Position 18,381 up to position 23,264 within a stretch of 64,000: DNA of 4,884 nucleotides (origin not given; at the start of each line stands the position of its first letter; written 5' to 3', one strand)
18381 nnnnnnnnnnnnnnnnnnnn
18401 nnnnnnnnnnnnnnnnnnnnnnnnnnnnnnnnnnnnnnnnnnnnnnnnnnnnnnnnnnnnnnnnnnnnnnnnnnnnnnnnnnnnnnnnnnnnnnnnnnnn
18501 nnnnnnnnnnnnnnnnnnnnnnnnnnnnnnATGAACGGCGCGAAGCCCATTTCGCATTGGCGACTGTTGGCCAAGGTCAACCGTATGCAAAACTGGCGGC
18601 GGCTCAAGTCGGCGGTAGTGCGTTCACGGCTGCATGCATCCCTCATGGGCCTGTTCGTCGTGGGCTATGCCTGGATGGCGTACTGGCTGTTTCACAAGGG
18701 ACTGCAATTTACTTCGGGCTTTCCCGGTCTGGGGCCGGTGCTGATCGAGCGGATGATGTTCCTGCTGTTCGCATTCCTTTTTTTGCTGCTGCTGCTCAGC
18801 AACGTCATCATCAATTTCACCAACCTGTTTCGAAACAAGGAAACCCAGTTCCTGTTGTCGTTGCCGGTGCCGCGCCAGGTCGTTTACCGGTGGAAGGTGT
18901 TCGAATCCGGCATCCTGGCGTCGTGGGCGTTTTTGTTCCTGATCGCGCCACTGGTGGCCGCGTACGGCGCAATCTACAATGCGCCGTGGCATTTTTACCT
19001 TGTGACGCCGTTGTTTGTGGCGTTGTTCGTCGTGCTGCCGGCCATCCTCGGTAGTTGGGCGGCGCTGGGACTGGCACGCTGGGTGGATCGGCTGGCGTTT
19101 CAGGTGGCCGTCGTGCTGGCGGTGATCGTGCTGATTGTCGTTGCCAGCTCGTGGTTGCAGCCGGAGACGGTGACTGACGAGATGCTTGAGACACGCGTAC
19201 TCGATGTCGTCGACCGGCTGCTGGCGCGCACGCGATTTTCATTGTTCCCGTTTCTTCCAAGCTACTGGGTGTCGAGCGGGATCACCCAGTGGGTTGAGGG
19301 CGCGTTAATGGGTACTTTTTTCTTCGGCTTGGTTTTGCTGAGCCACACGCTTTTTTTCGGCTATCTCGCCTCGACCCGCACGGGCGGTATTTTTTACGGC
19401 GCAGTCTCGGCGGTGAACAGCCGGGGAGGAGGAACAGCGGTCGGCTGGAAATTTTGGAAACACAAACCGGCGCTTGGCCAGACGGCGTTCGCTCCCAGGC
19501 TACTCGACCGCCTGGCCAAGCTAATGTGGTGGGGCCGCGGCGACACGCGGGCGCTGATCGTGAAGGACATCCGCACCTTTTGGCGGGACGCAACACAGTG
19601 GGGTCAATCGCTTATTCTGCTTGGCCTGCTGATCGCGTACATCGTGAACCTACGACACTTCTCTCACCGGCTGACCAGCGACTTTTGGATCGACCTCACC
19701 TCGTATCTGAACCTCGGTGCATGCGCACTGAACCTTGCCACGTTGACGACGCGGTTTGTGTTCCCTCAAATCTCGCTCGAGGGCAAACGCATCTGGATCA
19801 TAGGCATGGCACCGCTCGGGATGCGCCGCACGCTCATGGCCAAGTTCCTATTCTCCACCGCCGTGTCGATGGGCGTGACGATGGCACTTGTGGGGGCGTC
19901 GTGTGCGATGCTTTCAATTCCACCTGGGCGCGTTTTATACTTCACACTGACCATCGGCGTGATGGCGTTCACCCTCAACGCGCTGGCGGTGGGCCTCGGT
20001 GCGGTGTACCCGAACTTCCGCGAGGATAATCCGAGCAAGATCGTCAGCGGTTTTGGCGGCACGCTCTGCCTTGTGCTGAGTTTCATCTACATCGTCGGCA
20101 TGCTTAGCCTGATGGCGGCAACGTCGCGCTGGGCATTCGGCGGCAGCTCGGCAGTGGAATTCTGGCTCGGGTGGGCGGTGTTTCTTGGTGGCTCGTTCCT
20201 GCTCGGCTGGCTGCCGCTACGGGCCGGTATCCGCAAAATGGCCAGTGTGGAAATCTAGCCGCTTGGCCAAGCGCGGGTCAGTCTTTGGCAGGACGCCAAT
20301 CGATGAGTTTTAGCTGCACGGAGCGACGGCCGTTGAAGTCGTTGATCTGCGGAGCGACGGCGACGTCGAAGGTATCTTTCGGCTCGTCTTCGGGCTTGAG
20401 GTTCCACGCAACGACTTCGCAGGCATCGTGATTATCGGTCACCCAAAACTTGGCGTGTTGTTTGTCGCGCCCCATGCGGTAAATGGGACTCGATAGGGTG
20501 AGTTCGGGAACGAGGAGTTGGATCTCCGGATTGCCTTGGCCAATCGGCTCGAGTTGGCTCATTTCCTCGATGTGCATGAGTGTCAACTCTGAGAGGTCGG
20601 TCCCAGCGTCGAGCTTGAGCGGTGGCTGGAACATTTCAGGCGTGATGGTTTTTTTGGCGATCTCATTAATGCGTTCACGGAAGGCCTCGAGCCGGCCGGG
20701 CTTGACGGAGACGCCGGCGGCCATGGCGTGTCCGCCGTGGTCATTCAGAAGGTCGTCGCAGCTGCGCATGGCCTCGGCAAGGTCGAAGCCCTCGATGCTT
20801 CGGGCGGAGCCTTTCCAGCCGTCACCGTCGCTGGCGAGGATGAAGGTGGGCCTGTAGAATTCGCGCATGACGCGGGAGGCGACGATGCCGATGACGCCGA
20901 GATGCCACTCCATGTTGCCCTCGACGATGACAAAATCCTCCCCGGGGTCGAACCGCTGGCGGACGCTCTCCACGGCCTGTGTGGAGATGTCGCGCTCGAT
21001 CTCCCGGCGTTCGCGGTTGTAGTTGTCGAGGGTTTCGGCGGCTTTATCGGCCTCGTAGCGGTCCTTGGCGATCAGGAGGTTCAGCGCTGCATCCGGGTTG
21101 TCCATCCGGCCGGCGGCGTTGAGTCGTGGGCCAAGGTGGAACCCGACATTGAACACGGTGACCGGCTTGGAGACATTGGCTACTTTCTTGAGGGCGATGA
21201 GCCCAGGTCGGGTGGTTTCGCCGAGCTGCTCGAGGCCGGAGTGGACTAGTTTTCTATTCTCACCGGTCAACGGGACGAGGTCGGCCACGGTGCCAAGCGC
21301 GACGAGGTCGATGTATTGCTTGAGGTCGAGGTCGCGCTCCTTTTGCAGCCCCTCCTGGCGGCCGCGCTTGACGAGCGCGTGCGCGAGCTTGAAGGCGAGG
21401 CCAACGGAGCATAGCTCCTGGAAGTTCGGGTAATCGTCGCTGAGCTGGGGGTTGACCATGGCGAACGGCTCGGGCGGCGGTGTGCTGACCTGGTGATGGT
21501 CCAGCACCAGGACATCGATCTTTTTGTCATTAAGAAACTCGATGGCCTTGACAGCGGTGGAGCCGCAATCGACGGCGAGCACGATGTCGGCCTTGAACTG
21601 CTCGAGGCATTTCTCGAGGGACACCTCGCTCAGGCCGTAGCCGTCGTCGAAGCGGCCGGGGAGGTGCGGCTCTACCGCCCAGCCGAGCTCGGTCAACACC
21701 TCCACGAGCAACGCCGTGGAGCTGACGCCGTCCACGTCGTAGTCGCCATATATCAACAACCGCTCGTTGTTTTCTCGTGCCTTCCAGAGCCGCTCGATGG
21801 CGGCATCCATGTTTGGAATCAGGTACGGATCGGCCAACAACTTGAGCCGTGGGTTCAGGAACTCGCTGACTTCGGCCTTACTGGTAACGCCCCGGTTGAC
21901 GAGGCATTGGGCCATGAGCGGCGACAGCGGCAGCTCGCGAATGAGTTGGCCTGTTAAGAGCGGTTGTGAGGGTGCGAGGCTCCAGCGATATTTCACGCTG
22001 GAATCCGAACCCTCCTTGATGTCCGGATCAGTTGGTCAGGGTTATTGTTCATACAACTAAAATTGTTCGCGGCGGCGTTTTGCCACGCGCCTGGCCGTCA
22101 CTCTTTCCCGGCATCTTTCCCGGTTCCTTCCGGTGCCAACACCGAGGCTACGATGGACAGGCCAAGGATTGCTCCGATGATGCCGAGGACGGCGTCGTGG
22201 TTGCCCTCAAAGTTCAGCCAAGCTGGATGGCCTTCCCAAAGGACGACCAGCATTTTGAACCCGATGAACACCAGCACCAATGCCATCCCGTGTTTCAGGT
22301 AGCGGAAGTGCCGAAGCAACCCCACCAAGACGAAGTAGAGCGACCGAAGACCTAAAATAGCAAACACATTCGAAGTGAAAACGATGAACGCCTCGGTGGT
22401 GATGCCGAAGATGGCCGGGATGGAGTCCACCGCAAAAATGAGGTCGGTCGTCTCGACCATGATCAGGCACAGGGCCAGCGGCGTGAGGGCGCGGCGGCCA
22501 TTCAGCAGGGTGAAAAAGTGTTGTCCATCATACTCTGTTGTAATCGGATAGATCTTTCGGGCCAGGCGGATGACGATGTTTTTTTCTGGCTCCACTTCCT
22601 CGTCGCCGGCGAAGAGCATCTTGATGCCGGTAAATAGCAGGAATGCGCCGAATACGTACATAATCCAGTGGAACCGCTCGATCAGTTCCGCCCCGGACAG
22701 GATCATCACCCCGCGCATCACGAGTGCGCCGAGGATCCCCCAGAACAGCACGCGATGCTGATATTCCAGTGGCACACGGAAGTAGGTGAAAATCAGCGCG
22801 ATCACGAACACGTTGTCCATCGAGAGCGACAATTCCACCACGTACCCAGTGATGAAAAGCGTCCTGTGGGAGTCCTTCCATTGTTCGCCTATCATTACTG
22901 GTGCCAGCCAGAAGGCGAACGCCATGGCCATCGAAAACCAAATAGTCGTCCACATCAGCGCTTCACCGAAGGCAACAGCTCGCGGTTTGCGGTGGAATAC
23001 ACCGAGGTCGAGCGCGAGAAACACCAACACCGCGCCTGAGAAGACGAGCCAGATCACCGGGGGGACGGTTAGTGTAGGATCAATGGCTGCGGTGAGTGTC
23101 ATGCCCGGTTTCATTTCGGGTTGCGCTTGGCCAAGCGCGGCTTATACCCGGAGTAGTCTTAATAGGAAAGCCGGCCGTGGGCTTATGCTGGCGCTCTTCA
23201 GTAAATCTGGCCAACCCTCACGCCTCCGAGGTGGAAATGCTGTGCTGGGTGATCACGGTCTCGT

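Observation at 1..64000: Highly iterated perfect palindrome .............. across genes and spacers (HIP1-, USS- or REP-like genomic word)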

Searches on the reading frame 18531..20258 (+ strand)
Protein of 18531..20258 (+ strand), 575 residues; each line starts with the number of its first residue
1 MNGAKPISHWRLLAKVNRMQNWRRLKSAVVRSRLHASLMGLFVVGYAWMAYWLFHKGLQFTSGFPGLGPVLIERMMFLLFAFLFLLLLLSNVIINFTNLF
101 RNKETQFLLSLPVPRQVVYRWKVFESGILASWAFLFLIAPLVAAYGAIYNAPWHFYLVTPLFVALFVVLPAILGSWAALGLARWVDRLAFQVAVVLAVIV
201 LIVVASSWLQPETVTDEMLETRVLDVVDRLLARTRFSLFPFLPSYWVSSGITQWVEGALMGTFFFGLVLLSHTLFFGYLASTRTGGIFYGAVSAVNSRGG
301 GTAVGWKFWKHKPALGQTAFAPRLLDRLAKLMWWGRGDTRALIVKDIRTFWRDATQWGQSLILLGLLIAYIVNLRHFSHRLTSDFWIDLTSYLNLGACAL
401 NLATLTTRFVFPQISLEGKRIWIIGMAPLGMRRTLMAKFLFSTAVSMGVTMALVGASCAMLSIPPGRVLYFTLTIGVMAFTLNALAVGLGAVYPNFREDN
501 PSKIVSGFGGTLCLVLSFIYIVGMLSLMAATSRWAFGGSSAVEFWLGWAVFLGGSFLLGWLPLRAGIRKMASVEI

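Call 8: search_protein_families(library=pfam, proteins=[window:18531-20258:+])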
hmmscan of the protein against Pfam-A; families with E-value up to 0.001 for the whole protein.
window:18531-20258:+ (575 aa): 1 family
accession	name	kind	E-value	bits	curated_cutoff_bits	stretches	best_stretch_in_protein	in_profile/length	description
PF16949.11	ABC_tran_2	-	5e-163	544.3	25.7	1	33-575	2-542/542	Putative ATP-binding cassette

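Call 10: find_encoding_contigs(protein=window:18531-20258:+, flank=10000, max_places=6)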
Protein window:18531-20258:+ (575 aa): no gene with exactly this product is on record in the collection.

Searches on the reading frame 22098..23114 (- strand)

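Call 20: search_protein_families(library=pfam, proteins=[window:22098-23114:-], max_evalue=0.001)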
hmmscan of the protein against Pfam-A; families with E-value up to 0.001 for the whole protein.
window:22098-23114:- (338 aa): 1 family
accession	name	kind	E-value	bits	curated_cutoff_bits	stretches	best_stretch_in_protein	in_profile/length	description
PF03741.22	TerC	-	3.6e-53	180.4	27.8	1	88-290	1-176/178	Integral membrane protein TerC family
